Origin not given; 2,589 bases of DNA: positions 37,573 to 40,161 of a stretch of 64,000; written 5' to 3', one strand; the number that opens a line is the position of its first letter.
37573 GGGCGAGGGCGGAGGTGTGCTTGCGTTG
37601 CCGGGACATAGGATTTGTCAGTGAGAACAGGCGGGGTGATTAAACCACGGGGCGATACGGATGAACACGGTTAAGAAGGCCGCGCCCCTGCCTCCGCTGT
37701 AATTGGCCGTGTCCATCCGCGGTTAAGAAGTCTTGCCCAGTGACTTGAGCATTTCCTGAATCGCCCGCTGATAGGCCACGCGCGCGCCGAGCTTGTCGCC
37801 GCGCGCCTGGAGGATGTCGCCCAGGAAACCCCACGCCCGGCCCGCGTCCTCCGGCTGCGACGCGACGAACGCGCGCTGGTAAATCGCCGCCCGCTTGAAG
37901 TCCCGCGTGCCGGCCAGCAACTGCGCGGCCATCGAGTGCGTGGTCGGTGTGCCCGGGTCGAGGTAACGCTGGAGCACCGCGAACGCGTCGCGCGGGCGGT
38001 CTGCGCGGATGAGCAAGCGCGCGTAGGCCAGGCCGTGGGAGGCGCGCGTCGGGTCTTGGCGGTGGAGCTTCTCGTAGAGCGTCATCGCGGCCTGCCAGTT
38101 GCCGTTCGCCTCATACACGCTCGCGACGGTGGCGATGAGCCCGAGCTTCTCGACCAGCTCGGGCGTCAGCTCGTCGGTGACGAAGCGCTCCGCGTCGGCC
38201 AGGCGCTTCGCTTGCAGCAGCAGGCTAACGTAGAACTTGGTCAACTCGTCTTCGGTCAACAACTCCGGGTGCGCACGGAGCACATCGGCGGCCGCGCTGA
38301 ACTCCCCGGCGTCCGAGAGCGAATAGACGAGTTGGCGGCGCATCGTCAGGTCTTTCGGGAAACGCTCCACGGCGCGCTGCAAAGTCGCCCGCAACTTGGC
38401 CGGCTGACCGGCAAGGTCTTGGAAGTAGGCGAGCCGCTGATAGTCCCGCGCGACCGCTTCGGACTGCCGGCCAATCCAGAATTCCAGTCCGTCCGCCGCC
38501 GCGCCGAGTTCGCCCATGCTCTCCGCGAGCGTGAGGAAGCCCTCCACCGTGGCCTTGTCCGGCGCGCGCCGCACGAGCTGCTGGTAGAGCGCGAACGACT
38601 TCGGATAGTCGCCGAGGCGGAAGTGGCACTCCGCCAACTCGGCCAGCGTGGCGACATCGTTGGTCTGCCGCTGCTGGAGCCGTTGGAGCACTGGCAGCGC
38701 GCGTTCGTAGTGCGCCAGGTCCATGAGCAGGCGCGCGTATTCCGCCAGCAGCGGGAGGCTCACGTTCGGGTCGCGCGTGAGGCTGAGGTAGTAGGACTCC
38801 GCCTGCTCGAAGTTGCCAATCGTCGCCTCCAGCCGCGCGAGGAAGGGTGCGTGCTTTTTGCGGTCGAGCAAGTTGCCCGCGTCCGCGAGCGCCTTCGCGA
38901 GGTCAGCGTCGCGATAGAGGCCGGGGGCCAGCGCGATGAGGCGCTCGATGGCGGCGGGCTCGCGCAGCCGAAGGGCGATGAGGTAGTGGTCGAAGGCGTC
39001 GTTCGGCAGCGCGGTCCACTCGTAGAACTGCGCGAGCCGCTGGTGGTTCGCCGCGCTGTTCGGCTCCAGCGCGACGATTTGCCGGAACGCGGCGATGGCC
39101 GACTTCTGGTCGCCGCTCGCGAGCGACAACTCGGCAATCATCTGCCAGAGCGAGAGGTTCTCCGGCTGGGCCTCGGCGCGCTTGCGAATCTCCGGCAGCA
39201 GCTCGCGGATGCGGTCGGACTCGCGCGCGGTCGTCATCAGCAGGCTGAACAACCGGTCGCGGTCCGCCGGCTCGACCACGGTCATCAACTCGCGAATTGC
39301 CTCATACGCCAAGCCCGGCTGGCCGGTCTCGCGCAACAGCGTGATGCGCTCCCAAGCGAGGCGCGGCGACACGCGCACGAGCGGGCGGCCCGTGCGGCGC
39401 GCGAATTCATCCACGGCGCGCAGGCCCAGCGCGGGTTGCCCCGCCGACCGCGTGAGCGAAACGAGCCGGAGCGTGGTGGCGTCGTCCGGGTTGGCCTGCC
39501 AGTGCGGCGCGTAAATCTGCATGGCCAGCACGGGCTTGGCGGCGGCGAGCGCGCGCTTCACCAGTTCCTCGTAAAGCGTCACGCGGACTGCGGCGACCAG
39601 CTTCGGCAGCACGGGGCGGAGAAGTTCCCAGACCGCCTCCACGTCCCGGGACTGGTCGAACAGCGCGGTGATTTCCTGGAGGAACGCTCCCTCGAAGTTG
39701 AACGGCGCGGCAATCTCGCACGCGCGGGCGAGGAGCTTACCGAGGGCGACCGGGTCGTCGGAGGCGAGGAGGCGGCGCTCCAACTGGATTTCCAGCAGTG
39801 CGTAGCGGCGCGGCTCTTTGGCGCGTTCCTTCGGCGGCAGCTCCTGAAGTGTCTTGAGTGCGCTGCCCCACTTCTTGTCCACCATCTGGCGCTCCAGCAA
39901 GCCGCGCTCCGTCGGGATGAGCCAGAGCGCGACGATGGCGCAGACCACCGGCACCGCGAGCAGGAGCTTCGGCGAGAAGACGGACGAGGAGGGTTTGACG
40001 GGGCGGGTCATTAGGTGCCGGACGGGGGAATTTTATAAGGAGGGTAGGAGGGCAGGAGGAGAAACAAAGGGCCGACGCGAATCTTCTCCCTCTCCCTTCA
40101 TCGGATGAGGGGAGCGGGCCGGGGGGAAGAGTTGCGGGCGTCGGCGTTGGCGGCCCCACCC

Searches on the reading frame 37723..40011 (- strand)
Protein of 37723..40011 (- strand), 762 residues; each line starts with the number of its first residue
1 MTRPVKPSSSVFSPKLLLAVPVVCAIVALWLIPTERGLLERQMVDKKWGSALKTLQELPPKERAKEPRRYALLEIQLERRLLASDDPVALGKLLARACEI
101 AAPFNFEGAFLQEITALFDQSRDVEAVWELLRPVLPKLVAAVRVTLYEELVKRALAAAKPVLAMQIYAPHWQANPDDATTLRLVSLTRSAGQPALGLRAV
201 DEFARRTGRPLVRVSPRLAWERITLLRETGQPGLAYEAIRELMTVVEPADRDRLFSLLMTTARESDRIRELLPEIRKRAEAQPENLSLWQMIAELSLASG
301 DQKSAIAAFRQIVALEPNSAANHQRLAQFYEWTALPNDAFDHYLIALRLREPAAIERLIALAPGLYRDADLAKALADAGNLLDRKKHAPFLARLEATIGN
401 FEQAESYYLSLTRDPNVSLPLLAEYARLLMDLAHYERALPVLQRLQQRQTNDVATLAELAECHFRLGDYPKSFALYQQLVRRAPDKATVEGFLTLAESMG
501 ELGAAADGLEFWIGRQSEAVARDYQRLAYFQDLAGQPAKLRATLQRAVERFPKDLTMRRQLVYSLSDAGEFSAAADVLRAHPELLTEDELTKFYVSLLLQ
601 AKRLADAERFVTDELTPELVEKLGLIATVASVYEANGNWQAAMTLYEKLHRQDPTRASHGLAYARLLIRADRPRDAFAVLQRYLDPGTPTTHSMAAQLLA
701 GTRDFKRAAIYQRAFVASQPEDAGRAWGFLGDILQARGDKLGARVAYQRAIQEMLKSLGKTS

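Call 42: search_protein_families(library=pfam, proteins=[window:37723-40011:-], max_evalue=0.0001)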
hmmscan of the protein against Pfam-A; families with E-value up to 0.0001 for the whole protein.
window:37723-40011:- (762 aa): 14 families
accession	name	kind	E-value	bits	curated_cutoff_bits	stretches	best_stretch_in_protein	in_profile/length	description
PF13428.12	TPR_14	-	2.3e-22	77.7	23.5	0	287-329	2-44/44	Tetratricopeptide repeat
PF14559.12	TPR_19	-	2.3e-16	60.3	25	2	635-686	3-54/68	Tetratricopeptide repeat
PF07719.23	TPR_2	-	8.1e-13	47.9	27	0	455-485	3-33/34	Tetratricopeptide repeat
PF23914.1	TPR_CcmH_CycH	-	8.3e-13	48.9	42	1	268-374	32-140/158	Cytochrome c-type biogenesis protein H TPR domain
PF13181.12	TPR_8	-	3.6e-12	45.9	25.7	0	287-318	2-33/34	Tetratricopeptide repeat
PF13174.12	TPR_6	-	4.6e-12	46.2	26.3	0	459-485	6-32/33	Tetratricopeptide repeat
PF13432.12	TPR_16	-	2.6e-10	41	32.7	1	426-486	4-64/65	Tetratricopeptide repeat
PF12895.13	ANAPC3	-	4.2e-10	40.2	27.2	0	636-699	2-66/82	Anaphase-promoting complex, cyclosome, subunit 3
PF00515.34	TPR_1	-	1.3e-08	34.7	27.8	0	455-485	3-33/34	Tetratricopeptide repeat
PF13429.12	TPR_15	-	3.7e-08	33.6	26.2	0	259-388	120-233/280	Tetratricopeptide repeat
PF13176.12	TPR_7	-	2e-07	31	27.9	0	630-656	6-34/36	Tetratricopeptide repeat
PF13424.12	TPR_12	-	5.6e-06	26.9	30.1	0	432-483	23-75/77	Tetratricopeptide repeat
PF25064.1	ARM_TT21_5th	-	5.5e-05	23.9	27.8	0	459-510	7-59/117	TT21 fifth ARM repeats domain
PF24575.1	TPR_Slam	-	5.7e-05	23.9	35.2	0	263-328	26-89/104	Surface lipoprotein assembly modifier, N-terminal TPR repeats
